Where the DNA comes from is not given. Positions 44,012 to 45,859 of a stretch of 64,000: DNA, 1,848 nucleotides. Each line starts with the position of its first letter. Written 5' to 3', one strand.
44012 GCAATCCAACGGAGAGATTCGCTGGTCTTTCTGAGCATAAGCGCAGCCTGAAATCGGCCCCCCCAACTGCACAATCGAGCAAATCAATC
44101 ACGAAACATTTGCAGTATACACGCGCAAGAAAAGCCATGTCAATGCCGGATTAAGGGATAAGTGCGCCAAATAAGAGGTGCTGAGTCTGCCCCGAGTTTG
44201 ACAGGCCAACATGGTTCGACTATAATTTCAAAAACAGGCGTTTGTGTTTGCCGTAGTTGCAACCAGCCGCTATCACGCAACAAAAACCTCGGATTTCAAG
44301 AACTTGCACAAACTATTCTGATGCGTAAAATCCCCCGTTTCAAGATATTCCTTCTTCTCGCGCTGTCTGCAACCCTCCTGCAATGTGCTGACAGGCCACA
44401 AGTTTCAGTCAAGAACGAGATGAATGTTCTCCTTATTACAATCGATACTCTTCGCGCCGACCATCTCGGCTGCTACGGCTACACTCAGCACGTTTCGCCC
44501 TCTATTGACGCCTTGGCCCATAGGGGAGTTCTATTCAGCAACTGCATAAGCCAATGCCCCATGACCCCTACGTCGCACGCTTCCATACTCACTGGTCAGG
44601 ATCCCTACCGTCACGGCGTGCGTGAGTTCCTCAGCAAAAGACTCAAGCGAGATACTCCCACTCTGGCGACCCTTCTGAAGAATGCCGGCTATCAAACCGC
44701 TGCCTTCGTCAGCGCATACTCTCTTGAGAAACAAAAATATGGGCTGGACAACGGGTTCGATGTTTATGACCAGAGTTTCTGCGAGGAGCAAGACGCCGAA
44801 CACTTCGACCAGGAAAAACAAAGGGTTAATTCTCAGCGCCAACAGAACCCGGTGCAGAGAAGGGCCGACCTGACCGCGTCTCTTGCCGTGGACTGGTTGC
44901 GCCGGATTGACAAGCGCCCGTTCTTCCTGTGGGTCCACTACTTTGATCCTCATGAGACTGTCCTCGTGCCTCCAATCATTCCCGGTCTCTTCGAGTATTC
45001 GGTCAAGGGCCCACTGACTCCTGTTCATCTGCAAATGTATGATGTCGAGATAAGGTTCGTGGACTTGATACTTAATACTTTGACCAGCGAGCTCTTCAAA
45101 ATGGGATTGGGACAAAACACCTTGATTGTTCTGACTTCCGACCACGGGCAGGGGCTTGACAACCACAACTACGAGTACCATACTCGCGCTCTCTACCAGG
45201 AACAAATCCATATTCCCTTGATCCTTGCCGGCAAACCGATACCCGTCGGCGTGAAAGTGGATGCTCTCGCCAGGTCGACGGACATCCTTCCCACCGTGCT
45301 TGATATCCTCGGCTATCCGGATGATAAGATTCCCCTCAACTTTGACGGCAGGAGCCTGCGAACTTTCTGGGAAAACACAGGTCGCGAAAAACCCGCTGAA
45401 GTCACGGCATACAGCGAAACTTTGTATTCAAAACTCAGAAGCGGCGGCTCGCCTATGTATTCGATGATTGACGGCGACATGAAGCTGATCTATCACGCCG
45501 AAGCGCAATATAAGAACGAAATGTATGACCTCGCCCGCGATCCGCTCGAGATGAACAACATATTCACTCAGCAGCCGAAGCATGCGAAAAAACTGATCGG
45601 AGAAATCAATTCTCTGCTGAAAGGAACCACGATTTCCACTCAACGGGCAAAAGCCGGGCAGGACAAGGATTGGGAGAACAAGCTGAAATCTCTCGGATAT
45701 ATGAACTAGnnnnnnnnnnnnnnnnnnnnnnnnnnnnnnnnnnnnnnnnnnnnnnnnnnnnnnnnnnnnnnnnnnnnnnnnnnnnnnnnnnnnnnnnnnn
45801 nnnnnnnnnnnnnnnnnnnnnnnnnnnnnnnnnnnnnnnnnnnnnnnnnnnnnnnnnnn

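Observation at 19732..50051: ~30-kb glycan-assembly island with six GT-C membrane glycosyltransferases and seven methyltransferases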

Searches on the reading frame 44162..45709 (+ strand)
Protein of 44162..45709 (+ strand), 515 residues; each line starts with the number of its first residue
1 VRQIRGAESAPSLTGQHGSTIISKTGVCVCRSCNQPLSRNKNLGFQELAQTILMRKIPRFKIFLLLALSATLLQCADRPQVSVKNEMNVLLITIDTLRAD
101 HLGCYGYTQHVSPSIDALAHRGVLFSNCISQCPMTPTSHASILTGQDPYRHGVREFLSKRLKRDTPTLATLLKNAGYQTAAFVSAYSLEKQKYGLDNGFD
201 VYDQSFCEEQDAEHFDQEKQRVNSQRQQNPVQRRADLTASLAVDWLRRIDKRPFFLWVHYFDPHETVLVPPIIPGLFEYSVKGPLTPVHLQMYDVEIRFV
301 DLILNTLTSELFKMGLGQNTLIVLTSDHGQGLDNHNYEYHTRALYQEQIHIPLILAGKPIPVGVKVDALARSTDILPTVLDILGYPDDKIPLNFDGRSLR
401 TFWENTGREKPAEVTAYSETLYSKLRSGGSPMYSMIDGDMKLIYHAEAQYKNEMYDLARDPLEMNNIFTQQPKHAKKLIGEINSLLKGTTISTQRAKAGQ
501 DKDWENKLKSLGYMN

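Call 4: search_protein_families(library=pfam, proteins=[window:44162-45709:+], max_evalue=0.01)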
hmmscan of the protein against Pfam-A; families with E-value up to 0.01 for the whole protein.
window:44162-45709:+ (515 aa): 3 families
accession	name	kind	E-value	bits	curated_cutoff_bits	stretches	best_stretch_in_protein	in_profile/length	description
PF00884.28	Sulfatase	-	2.9e-45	155.3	25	1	88-385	2-301/301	Sulfatase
PF01663.27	Phosphodiest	-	6e-13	49.5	23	1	89-351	1-242/342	Type I phosphodiesterase / nucleotide pyrophosphatase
PF16347.10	SGSH_C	-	9.8e-13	49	29.3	1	339-473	6-137/154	N-sulphoglucosamine sulphohydrolase, C-terminal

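Call 9: search_protein_families(library=ncbifam, proteins=[window:44162-45709:+], max_evalue=0.01)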
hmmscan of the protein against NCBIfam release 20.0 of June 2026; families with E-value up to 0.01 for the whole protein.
window:44162-45709:+ (515 aa): 14 families
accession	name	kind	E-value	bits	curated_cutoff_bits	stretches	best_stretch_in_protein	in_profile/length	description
NF010322.0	PRK13759.1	equivalog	5.4e-42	143.9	481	2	292-477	269-445/486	arylsulfatase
TIGR03417.1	chol_sulfatase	equivalog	1.6e-29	103.1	433.45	2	293-478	255-429/500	choline-sulfatase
NF045661.1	HdlasePehA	equivalog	1.4e-26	93.3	900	2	298-479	289-475/506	phosphoric/sulfuric ester hydrolase PehA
NF052527.1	Mn_arylsulf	exception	4.7e-21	75.2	850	2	297-471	271-435/479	manganese-dependent arylsulfatase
NF007160.0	PRK09598.1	equivalog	1.2e-06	27.1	561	0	291-355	404-469/523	phosphoethanolamine--lipid A transferase EptA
NF038282.1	LapC_YejM_PbgA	exception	5e-06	25.1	825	1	290-381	411-498/584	LPS biosynthesis-modulating metalloenzyme YejM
NF007933.0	PRK10649.1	subfamily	1.4e-05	23.8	404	1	89-180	240-325/577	phosphoethanolamine transferase CptA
NF038075.1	fam_STM4013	hypoth_equivalog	6.8e-05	22.5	250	0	85-151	6-70/261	STM4013/SEN3800 family hydrolase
NF012179.0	CptA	domain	0.00028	19.7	900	1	88-182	227-315/556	phosphoethanolamine transferase CptA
NF028537.1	P_eth_NH2_trans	domain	0.00032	19.4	500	0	292-354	412-477/527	phosphoethanolamine--lipid A transferase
NF053595.1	LptchSynLtaSGpos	equivalog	0.00058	18.5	970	1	295-385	432-528/626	lipoteichoic acid synthase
NF008593.0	PRK11560.1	equivalog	0.0013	17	493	0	85-116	246-277/563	kdo(2)-lipid A phosphoethanolamine 7''-transferase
NF042991.1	alk_phos_PafA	equivalog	0.0025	16.3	650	0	85-153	36-105/554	alkaline phosphatase PafA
NF053859.1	polymyxin_MCR13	exception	0.004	16.1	1250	1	291-359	414-485/541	MCR-13 family phosphoethanolamine--lipid A transferase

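Call 60: search_solved_structures(query=window:44162-45709:+, max_evalue=1e-10, show_alignments=1)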
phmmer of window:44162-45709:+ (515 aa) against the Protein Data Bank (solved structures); distinct sequences matched with E-value up to 1e-10: 50.
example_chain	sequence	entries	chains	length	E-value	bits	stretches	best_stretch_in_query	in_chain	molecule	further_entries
5g2v_A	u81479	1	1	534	1.9e-33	118.9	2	293-488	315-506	N-ACETYLGLUCOSAMINE-6-SULFATASE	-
7oz8_AAA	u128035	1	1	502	3.4e-33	118.1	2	84-185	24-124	Choline-sulfatase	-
7snj_A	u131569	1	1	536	6.2e-30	107.3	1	83-295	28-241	Arylsulfatase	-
7sno_A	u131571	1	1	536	5.4e-29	104.2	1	83-295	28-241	Arylsulfatase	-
3b5q_A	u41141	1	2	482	6.5e-27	97.4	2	84-187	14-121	Putative sulfatase yidJ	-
5g2t_A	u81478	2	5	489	7.6e-27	97.1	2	84-187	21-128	2-O GLYCOSAMINOGLYCAN SULFATASE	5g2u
7lha_A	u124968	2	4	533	1.9e-26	95.8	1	84-271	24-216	Exo-L-galactose-6-sulfatase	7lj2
9fo1_A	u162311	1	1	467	1.5e-25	92.8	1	85-483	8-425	k-carrageenan sulfatase S1_16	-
3ed4_A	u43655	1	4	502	8.7e-22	80.4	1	84-482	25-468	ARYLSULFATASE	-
6ust_A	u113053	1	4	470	1.3e-21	79.9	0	87-158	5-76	N-acetylgalactosamine 6-sulfate sulfatase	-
9s03_A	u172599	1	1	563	1.6e-21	79.5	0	289-471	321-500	Putative sulfatase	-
4upk_A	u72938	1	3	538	8.8e-21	77.1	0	300-417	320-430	PHOSPHONATE MONOESTER HYDROLASE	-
6hhm_A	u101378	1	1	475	4.6e-20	74.7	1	83-270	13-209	Arylsulfatase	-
7p24_AAA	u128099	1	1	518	1.5e-19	73.1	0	243-474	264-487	Mucin-desulfating sulfatase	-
4upl_A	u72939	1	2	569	6.7e-19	70.9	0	86-154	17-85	SULFATASE FAMILY PROTEIN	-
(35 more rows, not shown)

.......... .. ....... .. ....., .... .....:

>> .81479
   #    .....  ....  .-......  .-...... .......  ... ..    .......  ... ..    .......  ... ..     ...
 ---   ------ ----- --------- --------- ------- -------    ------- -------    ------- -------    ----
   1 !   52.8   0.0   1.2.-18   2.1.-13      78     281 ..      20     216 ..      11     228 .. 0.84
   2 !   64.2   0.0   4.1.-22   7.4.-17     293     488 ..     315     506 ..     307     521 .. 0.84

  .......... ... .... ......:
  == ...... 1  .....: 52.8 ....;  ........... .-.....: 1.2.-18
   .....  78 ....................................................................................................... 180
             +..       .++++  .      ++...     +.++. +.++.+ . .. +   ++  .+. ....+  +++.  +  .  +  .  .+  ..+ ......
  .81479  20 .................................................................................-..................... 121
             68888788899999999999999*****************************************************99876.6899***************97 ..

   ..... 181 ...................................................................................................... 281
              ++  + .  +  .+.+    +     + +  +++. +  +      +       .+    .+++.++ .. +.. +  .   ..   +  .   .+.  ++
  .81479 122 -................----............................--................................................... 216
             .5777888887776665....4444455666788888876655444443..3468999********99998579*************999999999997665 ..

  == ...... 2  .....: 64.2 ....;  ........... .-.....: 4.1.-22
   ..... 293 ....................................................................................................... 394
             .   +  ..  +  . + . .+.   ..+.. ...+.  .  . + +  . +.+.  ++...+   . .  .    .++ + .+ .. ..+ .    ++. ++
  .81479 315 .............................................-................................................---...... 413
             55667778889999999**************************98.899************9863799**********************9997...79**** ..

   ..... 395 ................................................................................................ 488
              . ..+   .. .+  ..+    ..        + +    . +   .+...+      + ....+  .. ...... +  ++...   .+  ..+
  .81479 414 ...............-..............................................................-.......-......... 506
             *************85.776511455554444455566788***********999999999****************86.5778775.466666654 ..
